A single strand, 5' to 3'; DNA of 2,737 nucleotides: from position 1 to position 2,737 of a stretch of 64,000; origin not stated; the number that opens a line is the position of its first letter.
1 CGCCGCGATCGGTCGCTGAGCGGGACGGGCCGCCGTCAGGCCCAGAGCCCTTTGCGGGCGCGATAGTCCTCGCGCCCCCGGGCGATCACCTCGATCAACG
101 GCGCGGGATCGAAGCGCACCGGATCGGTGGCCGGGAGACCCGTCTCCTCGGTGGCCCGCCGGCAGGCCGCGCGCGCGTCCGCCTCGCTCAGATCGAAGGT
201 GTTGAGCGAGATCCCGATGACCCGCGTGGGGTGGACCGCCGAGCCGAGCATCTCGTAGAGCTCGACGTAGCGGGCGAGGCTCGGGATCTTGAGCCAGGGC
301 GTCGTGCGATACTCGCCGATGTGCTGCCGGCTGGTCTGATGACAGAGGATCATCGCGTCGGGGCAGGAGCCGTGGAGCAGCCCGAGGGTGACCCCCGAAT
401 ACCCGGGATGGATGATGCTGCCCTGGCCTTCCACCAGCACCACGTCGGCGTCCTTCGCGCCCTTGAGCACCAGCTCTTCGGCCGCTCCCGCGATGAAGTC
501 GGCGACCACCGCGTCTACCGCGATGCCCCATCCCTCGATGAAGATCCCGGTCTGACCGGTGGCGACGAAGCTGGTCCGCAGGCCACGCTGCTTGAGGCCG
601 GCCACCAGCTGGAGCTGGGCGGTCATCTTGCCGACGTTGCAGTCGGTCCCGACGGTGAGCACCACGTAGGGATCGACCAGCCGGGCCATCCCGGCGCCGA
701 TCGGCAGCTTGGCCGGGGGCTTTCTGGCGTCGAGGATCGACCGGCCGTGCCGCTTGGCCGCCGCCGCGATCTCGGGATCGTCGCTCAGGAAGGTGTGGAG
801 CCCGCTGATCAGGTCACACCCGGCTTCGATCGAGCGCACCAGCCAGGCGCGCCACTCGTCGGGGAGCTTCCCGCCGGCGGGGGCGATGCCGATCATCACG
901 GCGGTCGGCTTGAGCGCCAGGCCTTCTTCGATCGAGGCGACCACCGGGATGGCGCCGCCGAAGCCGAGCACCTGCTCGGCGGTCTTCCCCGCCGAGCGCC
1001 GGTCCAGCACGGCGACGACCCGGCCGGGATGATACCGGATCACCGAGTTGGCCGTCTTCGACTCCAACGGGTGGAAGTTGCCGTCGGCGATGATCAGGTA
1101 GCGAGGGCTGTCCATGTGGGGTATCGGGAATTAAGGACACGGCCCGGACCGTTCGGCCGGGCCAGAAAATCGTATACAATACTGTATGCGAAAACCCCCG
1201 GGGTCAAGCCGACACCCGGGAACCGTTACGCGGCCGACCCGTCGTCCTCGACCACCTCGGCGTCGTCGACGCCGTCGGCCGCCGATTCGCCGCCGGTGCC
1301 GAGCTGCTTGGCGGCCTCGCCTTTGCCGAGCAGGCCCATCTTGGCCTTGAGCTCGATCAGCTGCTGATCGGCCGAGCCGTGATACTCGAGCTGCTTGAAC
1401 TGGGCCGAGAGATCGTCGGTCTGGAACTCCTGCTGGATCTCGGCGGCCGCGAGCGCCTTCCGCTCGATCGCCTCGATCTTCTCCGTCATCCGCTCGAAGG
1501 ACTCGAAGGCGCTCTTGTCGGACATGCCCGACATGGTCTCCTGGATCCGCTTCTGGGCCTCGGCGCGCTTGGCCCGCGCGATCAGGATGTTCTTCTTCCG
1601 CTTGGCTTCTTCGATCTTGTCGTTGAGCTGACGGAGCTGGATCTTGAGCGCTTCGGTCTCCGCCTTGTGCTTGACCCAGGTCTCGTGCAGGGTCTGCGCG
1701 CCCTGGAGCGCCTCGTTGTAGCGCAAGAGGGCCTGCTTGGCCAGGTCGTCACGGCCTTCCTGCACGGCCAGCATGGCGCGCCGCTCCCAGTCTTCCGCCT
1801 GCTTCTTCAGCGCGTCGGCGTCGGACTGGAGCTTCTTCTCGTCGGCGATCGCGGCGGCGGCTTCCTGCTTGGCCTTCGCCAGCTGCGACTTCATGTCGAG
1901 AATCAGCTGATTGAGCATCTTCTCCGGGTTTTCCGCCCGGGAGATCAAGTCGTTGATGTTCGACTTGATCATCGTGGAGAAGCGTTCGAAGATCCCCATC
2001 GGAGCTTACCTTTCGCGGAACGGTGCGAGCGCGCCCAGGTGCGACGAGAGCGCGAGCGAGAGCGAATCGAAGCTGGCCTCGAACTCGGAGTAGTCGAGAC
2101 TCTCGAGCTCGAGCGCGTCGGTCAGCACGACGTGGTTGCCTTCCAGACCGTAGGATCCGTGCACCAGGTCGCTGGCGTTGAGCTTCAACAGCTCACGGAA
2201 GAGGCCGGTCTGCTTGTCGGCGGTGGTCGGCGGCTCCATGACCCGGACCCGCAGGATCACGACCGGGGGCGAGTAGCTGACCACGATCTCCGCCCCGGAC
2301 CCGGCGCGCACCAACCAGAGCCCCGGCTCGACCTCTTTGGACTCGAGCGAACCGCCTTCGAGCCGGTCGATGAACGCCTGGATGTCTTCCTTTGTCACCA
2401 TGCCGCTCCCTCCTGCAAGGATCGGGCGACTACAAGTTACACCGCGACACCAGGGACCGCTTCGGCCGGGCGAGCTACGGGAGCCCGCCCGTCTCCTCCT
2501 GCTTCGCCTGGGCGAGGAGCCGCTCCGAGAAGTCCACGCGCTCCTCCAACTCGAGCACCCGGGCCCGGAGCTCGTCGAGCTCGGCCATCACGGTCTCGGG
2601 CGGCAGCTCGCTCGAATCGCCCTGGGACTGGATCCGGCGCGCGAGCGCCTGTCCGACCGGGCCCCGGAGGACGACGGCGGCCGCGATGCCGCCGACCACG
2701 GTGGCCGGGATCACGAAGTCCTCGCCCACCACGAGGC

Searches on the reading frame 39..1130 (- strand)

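Call 87: search_protein_families(library=pfam, proteins=[window:39-1130:-], max_evalue=0.00001)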
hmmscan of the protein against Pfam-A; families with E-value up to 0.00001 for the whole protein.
window:39-1130:- (364 aa): 2 families
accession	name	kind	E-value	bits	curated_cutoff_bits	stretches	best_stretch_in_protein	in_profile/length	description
PF07755.17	DUF1611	-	3.8e-73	245.6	25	1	144-345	2-200/201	Domain of unknown function (DUF1611_C) P-loop domain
PF17396.8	DUF1611_N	-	1.3e-29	102.8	22.6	1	45-138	2-95/95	Domain of unknown function (DUF1611_N) Rossmann-like domain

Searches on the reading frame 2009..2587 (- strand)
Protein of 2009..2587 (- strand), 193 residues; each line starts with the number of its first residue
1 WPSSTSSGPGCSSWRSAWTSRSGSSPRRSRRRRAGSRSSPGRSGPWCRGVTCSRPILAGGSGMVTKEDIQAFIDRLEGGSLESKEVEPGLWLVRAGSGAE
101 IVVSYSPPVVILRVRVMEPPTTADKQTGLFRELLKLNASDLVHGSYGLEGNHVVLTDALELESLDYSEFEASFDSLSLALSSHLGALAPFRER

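Call 87: search_protein_families(library=pfam, proteins=[window:2009-2587:-], max_evalue=0.00001)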
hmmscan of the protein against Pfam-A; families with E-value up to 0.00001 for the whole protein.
window:2009-2587:- (193 aa): 1 family
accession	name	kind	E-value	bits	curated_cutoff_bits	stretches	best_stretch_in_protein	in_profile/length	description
PF22550.1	CesT_Tir_1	-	7.2e-23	81.4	27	1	66-190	5-128/131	CesT_Tir_1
